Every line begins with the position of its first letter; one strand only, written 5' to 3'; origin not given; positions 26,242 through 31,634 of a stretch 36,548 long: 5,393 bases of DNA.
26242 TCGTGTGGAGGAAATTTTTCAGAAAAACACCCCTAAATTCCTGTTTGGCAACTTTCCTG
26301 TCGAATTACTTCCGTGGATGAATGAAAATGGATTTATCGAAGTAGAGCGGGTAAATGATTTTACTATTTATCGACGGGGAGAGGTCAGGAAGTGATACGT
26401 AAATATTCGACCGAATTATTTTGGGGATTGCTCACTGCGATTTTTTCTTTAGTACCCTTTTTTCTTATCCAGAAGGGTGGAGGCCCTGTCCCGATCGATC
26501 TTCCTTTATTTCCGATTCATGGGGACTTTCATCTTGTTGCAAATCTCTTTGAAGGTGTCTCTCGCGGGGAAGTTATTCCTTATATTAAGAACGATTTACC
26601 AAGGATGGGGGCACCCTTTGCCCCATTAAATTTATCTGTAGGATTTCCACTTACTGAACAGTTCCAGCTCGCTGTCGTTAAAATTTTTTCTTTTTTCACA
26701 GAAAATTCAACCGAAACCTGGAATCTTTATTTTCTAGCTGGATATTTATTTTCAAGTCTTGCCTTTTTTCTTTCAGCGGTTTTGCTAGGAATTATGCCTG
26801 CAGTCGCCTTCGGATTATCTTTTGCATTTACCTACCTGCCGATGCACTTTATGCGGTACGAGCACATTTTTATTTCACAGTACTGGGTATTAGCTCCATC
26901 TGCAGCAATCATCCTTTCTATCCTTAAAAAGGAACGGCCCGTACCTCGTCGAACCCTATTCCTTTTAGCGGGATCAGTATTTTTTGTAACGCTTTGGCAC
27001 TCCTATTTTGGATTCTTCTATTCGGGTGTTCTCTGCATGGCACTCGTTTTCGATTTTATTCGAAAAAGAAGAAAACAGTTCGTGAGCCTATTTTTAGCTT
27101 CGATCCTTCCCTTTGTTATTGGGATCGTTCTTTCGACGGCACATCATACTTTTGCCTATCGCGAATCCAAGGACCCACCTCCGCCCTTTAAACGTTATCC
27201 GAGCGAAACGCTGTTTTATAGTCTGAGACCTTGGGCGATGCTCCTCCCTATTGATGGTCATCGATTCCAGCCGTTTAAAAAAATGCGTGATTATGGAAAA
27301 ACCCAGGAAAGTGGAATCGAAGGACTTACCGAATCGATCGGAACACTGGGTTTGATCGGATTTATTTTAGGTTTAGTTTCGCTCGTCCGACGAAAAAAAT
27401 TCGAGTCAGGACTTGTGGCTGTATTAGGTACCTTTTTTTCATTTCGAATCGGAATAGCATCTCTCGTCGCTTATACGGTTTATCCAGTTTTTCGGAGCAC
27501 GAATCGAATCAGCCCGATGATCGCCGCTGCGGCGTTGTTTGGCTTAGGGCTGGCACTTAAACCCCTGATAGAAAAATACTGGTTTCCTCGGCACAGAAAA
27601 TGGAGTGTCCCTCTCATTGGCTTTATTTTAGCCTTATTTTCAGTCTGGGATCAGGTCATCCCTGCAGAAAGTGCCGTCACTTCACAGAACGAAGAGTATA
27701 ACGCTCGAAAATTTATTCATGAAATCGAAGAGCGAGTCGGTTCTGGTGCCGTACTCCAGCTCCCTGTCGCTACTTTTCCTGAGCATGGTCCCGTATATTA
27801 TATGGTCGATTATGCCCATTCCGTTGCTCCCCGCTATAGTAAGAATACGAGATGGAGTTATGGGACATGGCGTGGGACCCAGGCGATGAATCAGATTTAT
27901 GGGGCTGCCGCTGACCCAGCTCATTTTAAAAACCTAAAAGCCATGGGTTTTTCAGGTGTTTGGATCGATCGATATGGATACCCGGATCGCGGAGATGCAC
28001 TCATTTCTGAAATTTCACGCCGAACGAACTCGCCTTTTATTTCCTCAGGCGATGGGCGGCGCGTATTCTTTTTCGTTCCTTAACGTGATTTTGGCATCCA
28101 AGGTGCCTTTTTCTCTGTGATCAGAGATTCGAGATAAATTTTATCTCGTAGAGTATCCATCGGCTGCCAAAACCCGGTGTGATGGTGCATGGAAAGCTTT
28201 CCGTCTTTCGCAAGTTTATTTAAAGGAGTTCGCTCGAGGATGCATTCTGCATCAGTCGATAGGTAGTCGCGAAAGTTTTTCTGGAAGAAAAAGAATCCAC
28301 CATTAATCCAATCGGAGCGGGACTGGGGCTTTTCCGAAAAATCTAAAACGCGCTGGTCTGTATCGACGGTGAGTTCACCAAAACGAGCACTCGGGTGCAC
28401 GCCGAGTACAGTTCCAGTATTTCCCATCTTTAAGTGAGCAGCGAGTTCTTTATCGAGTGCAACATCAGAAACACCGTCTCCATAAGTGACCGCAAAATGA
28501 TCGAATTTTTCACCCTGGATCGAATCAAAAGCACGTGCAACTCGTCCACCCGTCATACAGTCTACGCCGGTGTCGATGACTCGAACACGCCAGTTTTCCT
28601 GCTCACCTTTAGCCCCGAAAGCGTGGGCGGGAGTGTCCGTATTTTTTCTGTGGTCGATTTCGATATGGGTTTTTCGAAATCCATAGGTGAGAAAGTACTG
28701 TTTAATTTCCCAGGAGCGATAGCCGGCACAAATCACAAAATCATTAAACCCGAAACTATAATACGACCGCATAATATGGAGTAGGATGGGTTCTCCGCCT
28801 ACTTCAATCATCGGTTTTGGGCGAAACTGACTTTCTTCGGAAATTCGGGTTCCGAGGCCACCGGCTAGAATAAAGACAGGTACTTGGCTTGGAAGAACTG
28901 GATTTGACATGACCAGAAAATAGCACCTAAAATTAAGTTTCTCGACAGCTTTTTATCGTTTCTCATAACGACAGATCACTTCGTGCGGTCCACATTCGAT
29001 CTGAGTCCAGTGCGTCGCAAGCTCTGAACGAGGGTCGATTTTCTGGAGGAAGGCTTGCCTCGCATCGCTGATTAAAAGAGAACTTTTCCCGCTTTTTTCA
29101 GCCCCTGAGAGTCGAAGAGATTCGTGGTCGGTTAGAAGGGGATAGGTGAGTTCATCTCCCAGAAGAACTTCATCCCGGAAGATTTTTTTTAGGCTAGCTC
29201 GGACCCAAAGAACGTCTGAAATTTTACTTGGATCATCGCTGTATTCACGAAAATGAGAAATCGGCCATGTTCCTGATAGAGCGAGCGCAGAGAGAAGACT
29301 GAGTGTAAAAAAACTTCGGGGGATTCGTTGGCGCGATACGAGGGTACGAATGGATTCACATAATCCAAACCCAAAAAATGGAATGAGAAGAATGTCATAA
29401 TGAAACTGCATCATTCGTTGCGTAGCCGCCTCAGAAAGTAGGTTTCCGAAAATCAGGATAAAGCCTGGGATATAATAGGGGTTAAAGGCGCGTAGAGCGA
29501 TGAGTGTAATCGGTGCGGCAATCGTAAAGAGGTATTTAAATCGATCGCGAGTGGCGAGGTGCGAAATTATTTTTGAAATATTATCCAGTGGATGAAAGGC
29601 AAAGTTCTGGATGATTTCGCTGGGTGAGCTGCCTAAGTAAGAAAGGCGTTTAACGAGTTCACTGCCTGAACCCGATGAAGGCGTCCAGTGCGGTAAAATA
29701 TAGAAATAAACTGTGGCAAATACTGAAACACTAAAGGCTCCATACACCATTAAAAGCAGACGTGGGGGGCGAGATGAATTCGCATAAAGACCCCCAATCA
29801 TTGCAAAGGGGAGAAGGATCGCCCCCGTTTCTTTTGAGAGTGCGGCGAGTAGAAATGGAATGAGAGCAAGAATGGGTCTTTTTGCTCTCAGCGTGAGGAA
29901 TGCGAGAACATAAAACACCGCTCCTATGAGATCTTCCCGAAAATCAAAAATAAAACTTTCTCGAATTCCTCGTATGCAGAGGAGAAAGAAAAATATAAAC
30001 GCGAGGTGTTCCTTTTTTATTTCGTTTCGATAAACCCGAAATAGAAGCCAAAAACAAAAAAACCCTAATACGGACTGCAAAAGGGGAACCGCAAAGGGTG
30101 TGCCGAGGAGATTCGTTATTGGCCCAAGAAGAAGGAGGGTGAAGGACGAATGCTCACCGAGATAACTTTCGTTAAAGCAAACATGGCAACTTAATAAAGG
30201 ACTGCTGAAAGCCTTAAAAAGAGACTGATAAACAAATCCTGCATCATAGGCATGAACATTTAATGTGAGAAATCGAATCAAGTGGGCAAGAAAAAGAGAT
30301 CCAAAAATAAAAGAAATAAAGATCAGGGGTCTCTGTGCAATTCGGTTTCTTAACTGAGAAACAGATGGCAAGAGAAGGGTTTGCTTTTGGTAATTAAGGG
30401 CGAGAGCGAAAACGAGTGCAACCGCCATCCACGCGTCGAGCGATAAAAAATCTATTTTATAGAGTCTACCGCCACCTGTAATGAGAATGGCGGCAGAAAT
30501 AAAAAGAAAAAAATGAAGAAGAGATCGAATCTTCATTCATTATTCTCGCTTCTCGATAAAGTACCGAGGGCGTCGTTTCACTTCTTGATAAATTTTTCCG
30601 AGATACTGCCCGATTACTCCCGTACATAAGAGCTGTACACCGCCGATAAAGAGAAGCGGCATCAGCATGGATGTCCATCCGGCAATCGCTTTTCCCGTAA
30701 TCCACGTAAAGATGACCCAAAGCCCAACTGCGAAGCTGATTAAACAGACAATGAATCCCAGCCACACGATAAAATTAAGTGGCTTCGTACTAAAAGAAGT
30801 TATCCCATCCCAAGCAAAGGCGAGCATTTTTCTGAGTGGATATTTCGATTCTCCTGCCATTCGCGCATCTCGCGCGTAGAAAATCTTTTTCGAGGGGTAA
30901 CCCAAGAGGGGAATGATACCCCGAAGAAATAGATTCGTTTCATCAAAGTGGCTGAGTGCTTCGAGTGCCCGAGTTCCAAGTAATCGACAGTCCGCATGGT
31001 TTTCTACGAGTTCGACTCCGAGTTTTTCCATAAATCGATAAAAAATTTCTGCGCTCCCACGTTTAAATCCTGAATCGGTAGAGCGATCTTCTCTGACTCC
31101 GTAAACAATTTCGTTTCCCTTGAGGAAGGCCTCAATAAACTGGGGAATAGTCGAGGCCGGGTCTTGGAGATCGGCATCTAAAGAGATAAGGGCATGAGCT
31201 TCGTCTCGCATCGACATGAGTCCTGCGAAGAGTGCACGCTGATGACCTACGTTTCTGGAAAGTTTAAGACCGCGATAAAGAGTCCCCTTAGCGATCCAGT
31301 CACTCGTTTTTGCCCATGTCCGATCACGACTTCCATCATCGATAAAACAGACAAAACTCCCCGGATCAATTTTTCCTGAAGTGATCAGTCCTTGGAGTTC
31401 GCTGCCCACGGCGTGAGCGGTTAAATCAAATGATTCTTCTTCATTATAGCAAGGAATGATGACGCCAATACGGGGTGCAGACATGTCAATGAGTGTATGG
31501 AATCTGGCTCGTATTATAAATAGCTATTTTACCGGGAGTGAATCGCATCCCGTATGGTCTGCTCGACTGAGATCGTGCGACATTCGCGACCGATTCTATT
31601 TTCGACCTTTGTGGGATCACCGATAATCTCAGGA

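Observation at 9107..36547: Unusual density of GT-C-like polytopic proteins and lipid-carrier GT2 synthases, with no small GtrA/ArnEF-type flippase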

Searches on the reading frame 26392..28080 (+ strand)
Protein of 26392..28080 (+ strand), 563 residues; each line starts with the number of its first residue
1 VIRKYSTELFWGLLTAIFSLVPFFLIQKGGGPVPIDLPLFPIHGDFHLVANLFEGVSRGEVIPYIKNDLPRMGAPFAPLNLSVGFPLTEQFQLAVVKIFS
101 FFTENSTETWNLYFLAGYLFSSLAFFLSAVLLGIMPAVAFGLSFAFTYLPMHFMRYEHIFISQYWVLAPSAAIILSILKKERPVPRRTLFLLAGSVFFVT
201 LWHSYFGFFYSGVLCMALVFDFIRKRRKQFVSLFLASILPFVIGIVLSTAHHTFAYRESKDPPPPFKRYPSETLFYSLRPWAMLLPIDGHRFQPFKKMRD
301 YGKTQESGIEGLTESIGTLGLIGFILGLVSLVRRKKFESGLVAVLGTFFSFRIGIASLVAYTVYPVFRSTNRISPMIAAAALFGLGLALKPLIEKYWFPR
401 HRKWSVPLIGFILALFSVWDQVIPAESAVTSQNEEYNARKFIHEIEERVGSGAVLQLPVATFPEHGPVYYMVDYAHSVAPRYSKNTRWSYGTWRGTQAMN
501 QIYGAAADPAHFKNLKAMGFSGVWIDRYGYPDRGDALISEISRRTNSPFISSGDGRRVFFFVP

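Call 4: search_protein_families(library=pfam, proteins=[window:26392-28080:+], max_evalue=1)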
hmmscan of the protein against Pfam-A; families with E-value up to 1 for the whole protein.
window:26392-28080:+ (563 aa): 0 families

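Call 7: search_protein_families(library=ncbifam, proteins=[window:26392-28080:+], max_evalue=1)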
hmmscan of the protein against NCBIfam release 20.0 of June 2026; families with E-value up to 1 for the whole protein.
window:26392-28080:+ (563 aa): 0 families

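Call 67: search_dna_similar(query=window:26392-28080:+, collection=plasmids, mode=protein, max_evalue=0.1, max_rows=15)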
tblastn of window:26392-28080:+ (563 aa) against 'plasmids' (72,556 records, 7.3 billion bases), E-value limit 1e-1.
Records with a match: 1; places in all: 1; records where one place covers at least 80% of the query: 0.
Best place of each record, by identity: <60% 1.
By first word of the organism name: Roseobacter 1.
By predicted mobility (MOB-suite, as given by PLSDB): non-mobilizable 1.
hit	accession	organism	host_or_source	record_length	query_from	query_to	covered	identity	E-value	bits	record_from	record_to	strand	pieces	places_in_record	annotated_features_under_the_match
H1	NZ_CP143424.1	Roseobacter litoralis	Fucus vesiculosus var. spiralis,cell ...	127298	191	530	60%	26.2%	4e-2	45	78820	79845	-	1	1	hypothetical protein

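Call 71: find_related_loci(query=A4, collection=metagenome_contigs, flank=6000)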
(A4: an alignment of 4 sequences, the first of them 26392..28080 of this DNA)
Query A4 (563 aa) in metagenome_contigs; peptide patterns used: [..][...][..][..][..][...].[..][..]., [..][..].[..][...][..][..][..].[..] (x = any residue, [..] = any of these).
350 stretches matched a pattern, but none encodes a relative of the query by tblastn (E <= 1e-3).

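Call 72: search_solved_structures(query=A4, max_evalue=10)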
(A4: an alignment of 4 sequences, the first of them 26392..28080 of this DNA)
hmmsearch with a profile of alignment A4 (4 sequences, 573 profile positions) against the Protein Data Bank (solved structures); distinct sequences matched with E-value up to 10: 1.
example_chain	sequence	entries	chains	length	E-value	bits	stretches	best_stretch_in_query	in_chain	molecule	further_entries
8c29_H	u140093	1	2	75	0.74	11.5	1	393-433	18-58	Photosystem II reaction center protein H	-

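Call 83: search_protein_families(library=phrogs, proteins=[window:26392-28080:+], max_evalue=1)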
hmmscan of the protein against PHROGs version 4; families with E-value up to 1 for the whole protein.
window:26392-28080:+ (563 aa): 1 family
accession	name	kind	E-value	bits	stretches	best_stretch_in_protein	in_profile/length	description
phrog_13453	-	DNA, RNA and nucleotide metabolism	0.23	12.3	0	236-258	37-59/60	nuclease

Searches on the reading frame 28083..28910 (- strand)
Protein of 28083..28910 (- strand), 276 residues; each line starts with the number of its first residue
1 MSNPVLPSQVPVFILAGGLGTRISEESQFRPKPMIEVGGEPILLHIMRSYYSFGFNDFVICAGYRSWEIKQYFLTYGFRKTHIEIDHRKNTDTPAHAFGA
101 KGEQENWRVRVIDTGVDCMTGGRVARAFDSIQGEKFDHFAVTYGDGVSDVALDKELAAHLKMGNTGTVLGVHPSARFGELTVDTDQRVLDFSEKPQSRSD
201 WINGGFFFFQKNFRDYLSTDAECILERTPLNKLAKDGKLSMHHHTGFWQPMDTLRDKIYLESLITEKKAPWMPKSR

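Call 6: search_protein_families(library=pfam, proteins=[window:28083-28910:-], max_evalue=0.01)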
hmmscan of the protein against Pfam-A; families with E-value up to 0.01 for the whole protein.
window:28083-28910:- (276 aa): 2 families
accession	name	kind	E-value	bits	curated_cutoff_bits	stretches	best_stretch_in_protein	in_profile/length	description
PF00483.29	NTP_transferase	-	1.3e-16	61.4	21.2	1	14-219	4-190/245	Nucleotidyl transferase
PF12804.13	NTP_transf_3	-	1.9e-07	31.8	27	1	13-100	2-82/160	MobA-like NTP transferase domain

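Call 31: search_protein_families(library=ncbifam, proteins=[window:28083-28910:-], max_evalue=0.00001)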
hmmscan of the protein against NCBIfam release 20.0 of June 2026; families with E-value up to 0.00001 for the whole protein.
window:28083-28910:- (276 aa): 13 families
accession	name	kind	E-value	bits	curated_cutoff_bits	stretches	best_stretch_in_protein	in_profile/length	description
TIGR02623.1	G1P_cyt_trans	equivalog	2.4e-83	279.5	300.25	1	12-271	3-252/255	glucose-1-phosphate cytidylyltransferase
TIGR03992.1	Arch_glmU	subfamily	2.3e-19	69.6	292.1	2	13-104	4-95/393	bifunctional sugar-1-phosphate nucleotidylyltransferase/acetyltransferase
NF052502.1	man1P_GTase_Rv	exception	1.3e-17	63.7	440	1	111-256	76-222/352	mannose-1-phosphate guanylyltransferase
NF049965.1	GlMnHpPGnyltfHddC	equivalog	7.2e-14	52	300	1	13-84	4-74/221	D-glycero-D-manno-heptose 1-phosphate guanosyltransferase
NF041313.1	UDPGP_AglF_Halo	equivalog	2.9e-13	49.8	400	1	13-99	4-89/234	UTP--glucose-1-phosphate uridylyltransferase AglF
NF001947.0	PRK00725.1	subfamily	4.7e-10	38.8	470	1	7-198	14-196/426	glucose-1-phosphate adenylyltransferase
TIGR02091.1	glgC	equivalog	5.2e-10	38.9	424.9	1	12-254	3-249/364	glucose-1-phosphate adenylyltransferase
NF041173.1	Sug_nt_acttase_Thmprot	equivalog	1.5e-09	37.3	600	1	124-250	83-213/405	bifunctional sugar-1-phosphate nucleotidylyltransferase/acetyltransferase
NF045761.1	NAMPUrTaseMurU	equivalog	5.9e-09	36.1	250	1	13-72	4-63/226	N-acetylmuramate alpha-1-phosphate uridylyltransferase MurU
NF003670.0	PRK05293.1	equivalog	1.2e-07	31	470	1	13-254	8-248/382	glucose-1-phosphate adenylyltransferase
NF041135.1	IPPtranDIPPsyn_Thcocales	equivalog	1.5e-06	27.5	580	1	13-76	4-64/419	bifunctional L-myo-inositol-1-phosphate cytidylyltransferase/CDP-L-myo-inositol myo-inositolphosphotransferase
TIGR01208.1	rmlA_long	equivalog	3.9e-06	26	320.25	0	13-96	3-87/353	glucose-1-phosphate thymidylyltransferase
NF002023.0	PRK00844.1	subfamily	4.1e-06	25.9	458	0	126-198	108-184/408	glucose-1-phosphate adenylyltransferase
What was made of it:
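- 28080..28910 (-): Glucose-1-phosphate cytidylyltransferase-like enzyme (RfbF-like). TIGR02623 2.4e-83 (call 31)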

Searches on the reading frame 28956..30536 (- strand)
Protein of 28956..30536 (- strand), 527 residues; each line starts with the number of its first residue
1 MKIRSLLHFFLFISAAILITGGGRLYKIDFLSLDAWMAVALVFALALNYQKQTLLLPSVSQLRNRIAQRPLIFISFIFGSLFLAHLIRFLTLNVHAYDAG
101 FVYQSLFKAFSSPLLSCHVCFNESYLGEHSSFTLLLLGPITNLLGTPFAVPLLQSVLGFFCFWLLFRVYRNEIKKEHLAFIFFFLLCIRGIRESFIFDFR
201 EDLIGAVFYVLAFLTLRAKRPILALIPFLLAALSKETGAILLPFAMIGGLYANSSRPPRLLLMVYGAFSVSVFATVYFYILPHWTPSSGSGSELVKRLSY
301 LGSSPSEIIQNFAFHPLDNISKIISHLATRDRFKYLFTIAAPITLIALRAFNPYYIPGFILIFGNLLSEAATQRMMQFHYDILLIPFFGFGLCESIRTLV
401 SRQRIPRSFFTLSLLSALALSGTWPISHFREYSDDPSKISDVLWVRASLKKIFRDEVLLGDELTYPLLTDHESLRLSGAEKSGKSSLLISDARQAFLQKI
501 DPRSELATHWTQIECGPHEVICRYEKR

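Call 4: search_protein_families(library=pfam, proteins=[window:28956-30536:-], max_evalue=1)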
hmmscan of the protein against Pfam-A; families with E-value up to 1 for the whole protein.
window:28956-30536:- (527 aa): 2 families
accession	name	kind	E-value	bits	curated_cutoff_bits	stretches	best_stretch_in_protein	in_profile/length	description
PF09852.15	DUF2079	-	5.7e-20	72.3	28.2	1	91-423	4-339/459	Predicted membrane protein (DUF2079)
PF20226.3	DUF6585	-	0.012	15.4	27.7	1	35-108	33-94/249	Family of unknown function (DUF6585)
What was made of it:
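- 28953..30536 (-): C6: DUF2079-family polytopic protein directly downstream of GT2b. Pfam PF09852 5.7e-20, 72.3 bits against a 28.2 cutoff (call 4)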

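Call 7: search_protein_families(library=ncbifam, proteins=[window:28956-30536:-], max_evalue=1)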
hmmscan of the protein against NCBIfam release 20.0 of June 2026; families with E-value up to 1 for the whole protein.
window:28956-30536:- (527 aa): 1 family
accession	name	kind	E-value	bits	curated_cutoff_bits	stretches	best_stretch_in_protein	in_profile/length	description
NF046093.1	AZOBR_p60025_fam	subfamily_domain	4.4e-05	22.8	150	1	138-248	102-209/232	AZOBR_p60025 family cell surface glycopolymer formation protein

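Call 76: search_solved_structures(query=window:28956-30536:-, max_evalue=10)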
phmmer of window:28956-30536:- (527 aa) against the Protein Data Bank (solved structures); distinct sequences matched with E-value up to 10: 0.

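Call 83: search_protein_families(library=phrogs, proteins=[window:28956-30536:-], max_evalue=1)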
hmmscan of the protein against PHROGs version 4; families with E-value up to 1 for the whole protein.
window:28956-30536:- (527 aa): 0 families

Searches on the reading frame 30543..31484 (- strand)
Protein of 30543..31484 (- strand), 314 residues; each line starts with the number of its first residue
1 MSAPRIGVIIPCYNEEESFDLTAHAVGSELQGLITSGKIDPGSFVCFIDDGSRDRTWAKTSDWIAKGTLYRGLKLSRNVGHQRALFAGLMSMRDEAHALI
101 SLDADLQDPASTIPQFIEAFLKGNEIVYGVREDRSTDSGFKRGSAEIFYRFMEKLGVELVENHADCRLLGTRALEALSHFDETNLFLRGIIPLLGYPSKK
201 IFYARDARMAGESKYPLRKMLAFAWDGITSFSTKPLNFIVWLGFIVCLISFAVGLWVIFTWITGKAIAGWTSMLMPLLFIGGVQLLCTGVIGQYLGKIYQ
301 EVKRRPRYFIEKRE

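Call 5: search_protein_families(library=pfam, proteins=[window:30543-31484:-], max_evalue=0.01)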
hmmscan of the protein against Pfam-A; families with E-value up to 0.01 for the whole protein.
window:30543-31484:- (314 aa): 1 family
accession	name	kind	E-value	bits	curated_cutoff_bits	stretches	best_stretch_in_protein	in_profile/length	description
PF00535.33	Glycos_transf_2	-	5.1e-17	62.7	23.3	1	8-154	2-144/168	Glycosyl transferase family 2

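Call 31: search_protein_families(library=ncbifam, proteins=[window:30543-31484:-], max_evalue=0.00001)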
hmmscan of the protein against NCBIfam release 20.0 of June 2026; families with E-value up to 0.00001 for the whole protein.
window:30543-31484:- (314 aa): 4 families
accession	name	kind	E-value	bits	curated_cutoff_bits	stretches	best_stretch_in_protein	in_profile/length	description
NF047588.1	GlcsyltransPgfSStrep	equivalog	2.9e-62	210.6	500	1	6-312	3-304/308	glycosyltransferase PgfS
NF007986.1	PRK10714.1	equivalog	4.8e-35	121.1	529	1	5-312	7-310/316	undecaprenyl-phosphate 4-deoxy-4-formamido-L-arabinose transferase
TIGR03937.1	PgaC_IcaA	equivalog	1.4e-07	30.8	422.3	1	3-108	44-140/407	poly-beta-1,6-N-acetyl-D-glucosamine synthase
TIGR04182.1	glyco_TIGR04182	equivalog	3.8e-06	26.5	325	0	233-303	221-290/293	S-layer glycoprotein N-glycosyltransferase AglJ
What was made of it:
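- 30540..31484 (-): GT2b: GtrB/ArnC-type polyprenyl-phosphate sugar synthase with a C-terminal TM hairpin. PgfS 2.9e-62 (call 31).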

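Call 80: search_solved_structures(query=window:30543-31484:-, max_evalue=0.001)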
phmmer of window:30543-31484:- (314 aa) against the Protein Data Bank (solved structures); distinct sequences matched with E-value up to 0.001: 7.
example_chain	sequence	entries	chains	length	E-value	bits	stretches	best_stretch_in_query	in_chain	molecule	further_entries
5ekp_C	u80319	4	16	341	3.1e-54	187.6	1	6-310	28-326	Uncharacterized glycosyltransferase sll0501 | Glycosyltransferase sll0501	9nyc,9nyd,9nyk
9nye_A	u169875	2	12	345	3.2e-54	187.6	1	6-310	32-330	Glycosyltransferase sll0501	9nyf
5eke_A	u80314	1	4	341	3.9e-53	184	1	6-310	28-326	Uncharacterized glycosyltransferase sll0501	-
9hwj_A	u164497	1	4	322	1.7e-32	116.2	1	5-311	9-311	Undecaprenyl-phosphate 4-deoxy-4-formamido-L-arabinose transferase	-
9bhc_C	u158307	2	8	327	3.6e-29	105.3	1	5-311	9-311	Undecaprenyl-phosphate 4-deoxy-4-formamido-L-arabinose transferase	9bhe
8vxh_A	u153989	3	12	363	5.2e-29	104.7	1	5-311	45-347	Undecaprenyl-phosphate 4-deoxy-4-formamido-L-arabinose transferase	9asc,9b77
5mlz_A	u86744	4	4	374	1.3e-10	44.3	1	4-132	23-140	Dolichol monophosphate mannose synthase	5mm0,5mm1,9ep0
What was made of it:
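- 30540..31484 (-): 5EKP 3.1e-54; ArnC 1.7e-32 (call 80).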
